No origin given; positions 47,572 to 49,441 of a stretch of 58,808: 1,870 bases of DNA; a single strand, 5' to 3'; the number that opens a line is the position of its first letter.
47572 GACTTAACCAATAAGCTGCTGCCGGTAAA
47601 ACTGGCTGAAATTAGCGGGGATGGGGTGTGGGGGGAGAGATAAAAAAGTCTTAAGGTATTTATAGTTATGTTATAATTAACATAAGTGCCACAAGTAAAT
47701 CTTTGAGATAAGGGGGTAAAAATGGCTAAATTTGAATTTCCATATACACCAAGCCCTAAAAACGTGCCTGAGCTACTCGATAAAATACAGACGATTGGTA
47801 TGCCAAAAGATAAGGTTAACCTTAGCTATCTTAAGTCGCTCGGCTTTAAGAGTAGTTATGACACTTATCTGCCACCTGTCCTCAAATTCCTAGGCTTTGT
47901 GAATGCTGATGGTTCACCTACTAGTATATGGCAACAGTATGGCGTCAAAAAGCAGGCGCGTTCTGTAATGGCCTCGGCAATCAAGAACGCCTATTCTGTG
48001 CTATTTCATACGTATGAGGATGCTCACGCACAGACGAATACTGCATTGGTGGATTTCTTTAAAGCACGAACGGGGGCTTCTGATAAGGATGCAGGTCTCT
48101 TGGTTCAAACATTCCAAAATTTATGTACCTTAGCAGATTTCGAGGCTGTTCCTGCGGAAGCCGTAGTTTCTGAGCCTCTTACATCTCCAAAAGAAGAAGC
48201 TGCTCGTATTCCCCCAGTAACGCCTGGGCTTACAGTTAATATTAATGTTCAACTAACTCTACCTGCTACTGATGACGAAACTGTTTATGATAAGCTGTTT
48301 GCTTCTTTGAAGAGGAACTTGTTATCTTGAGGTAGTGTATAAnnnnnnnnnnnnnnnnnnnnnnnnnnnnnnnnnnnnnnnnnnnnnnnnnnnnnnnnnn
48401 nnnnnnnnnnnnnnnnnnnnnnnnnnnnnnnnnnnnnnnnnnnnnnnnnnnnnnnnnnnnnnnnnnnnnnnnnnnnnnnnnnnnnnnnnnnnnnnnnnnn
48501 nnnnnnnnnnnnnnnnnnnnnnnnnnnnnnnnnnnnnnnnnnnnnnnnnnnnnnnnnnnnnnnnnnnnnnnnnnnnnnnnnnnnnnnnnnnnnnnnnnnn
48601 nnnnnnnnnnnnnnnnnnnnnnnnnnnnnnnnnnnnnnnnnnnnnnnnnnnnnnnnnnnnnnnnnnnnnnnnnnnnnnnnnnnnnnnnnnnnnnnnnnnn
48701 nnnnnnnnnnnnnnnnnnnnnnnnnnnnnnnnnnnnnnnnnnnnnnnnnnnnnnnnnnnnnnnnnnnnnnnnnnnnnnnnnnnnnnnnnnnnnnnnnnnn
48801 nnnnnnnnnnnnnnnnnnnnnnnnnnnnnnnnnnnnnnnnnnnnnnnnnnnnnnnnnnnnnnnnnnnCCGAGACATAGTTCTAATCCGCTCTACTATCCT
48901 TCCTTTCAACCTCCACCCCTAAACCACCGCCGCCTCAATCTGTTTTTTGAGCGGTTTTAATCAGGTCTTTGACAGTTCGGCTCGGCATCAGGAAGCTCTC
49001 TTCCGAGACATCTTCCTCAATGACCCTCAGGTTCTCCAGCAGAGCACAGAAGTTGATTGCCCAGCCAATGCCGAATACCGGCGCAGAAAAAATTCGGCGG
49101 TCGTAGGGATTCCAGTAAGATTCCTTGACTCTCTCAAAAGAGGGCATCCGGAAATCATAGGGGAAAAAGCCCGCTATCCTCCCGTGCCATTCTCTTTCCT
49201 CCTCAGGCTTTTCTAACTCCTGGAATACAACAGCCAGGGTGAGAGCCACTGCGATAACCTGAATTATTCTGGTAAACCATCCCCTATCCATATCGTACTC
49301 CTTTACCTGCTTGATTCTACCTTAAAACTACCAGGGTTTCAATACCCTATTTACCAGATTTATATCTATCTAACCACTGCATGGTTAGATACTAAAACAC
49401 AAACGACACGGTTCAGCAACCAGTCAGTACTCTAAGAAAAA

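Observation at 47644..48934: DUF5343-like + HEPN (Rx4H) two-gene cassette with its own promoter: candidate uncharacterised toxin/defence module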

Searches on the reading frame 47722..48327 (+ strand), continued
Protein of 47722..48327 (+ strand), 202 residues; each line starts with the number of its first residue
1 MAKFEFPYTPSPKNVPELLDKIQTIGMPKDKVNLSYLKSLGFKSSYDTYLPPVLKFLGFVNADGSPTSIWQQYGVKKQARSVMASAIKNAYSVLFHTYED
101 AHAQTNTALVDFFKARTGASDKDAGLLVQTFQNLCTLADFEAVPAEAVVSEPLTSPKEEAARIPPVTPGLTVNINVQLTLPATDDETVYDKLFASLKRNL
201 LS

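Call 98: search_protein_families(library=pfam, proteins=[P0201], max_evalue=0.1)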
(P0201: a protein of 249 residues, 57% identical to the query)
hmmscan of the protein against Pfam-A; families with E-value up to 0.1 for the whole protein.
P0201 (249 aa): 0 families

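Call 112: find_encoding_contigs(protein=P0135, flank=5000, max_places=2)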
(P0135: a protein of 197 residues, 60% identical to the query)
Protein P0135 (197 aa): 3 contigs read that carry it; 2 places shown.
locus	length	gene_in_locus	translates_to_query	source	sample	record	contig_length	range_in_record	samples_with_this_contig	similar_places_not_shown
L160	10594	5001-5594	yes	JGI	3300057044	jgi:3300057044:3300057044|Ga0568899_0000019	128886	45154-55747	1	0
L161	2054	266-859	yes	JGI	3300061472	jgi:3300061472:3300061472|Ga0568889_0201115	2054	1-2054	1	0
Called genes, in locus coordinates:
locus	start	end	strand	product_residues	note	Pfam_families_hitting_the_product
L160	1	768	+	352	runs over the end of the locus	PF00665:rve, PF13610:DDE_Tnp_IS240, PF13683:rve_3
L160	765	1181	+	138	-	-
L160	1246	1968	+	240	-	PF04493:Endonuclease_5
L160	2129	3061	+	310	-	PF03462:PCRF, PF00472:RF-1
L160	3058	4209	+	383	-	PF13485:Peptidase_MA_2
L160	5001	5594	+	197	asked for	PF17278:DUF5343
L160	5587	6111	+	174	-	-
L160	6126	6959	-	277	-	PF02569:Pantoate_ligase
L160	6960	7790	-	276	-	PF02548:Pantoate_transf, PF13714:PEP_mutase (weak)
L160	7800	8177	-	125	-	PF02261:Asp_decarbox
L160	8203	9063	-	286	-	PF03807:F420_oxidored, PF10727:Rossmann-like, PF10728:DUF2520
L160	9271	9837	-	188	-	PF00156:Pribosyltran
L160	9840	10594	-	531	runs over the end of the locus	PF00239:Resolvase, PF07508:Recombinase, PF13408:Zn_ribbon_recom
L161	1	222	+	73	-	?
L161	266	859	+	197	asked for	PF17278:DUF5343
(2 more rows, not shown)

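Call 114: find_encoding_contigs(protein=P0142, flank=3000, max_places=3)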
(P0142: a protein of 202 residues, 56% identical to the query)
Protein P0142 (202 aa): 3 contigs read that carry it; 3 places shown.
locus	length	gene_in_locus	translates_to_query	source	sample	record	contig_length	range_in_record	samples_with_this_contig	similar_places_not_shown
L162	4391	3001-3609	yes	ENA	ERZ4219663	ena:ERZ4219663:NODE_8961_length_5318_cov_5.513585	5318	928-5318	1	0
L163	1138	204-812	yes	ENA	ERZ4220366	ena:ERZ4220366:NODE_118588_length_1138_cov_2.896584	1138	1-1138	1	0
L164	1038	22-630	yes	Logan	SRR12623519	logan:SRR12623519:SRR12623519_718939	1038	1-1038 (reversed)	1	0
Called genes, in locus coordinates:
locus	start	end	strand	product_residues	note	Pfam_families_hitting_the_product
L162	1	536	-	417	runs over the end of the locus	PF00109:ketoacyl-synt, PF02801:Ketoacyl-synt_C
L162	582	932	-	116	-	-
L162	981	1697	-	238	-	PF09719:C_GCAxxG_C_C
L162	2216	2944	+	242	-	PF04055:Radical_SAM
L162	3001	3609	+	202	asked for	PF17278:DUF5343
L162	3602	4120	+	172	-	-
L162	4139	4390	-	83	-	?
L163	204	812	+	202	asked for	PF17278:DUF5343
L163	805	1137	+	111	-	?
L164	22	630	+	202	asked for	PF17278:DUF5343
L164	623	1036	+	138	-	?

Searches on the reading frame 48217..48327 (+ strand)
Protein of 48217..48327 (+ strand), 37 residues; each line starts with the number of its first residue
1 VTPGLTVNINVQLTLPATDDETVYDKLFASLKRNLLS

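Call 66: find_related_loci(query=A7, collection=metagenome_contigs, flank=3500)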
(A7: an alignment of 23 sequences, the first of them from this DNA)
Query A7 (37 aa) in metagenome_contigs; peptide patterns used: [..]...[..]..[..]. (x = any residue, [..] = any of these).
212 stretches matched a pattern; 143 encode a relative of the query (tblastn E <= 1e-3); the best 80 are kept; 80 distinct loci.
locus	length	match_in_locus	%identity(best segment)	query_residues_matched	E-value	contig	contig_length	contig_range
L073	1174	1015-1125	97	1-37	2e-20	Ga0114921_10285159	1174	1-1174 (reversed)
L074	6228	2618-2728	97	1-37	5e-20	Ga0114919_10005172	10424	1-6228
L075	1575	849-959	92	1-37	8e-20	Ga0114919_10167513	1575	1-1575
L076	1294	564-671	92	1-36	3e-19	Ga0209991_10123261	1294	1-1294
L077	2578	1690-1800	95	1-37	1e-18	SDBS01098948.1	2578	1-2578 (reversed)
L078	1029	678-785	83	1-36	2e-18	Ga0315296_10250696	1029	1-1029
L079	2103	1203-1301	94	3-35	3e-18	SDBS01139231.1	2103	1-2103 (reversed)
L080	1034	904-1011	89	1-36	5e-18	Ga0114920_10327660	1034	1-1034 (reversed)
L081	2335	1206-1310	89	3-37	7e-18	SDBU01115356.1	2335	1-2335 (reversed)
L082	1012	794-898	91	3-37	6e-18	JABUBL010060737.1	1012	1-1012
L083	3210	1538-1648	89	1-37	2e-17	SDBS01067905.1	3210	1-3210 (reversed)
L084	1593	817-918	94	4-37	4e-17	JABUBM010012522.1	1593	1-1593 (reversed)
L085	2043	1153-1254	91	4-37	8e-17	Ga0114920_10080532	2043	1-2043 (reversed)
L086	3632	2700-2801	76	4-37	4e-15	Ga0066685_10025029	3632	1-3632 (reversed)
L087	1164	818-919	79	4-37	7e-15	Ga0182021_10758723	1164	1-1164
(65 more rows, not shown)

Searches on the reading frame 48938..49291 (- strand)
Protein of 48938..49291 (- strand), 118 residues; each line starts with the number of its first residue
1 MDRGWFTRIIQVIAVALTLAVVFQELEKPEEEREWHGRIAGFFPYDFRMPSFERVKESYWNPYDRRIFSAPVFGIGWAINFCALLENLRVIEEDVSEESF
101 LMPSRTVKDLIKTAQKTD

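Call 98: search_protein_families(library=pfam, proteins=[window:48938-49291:-], max_evalue=0.1)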
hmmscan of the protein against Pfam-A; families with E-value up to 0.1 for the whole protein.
window:48938-49291:- (118 aa): 1 family
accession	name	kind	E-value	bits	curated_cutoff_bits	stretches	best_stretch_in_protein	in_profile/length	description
PF19124.5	DUF5808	-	0.0062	16.5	26.3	1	64-81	3-20/26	Family of unknown function (DUF5808)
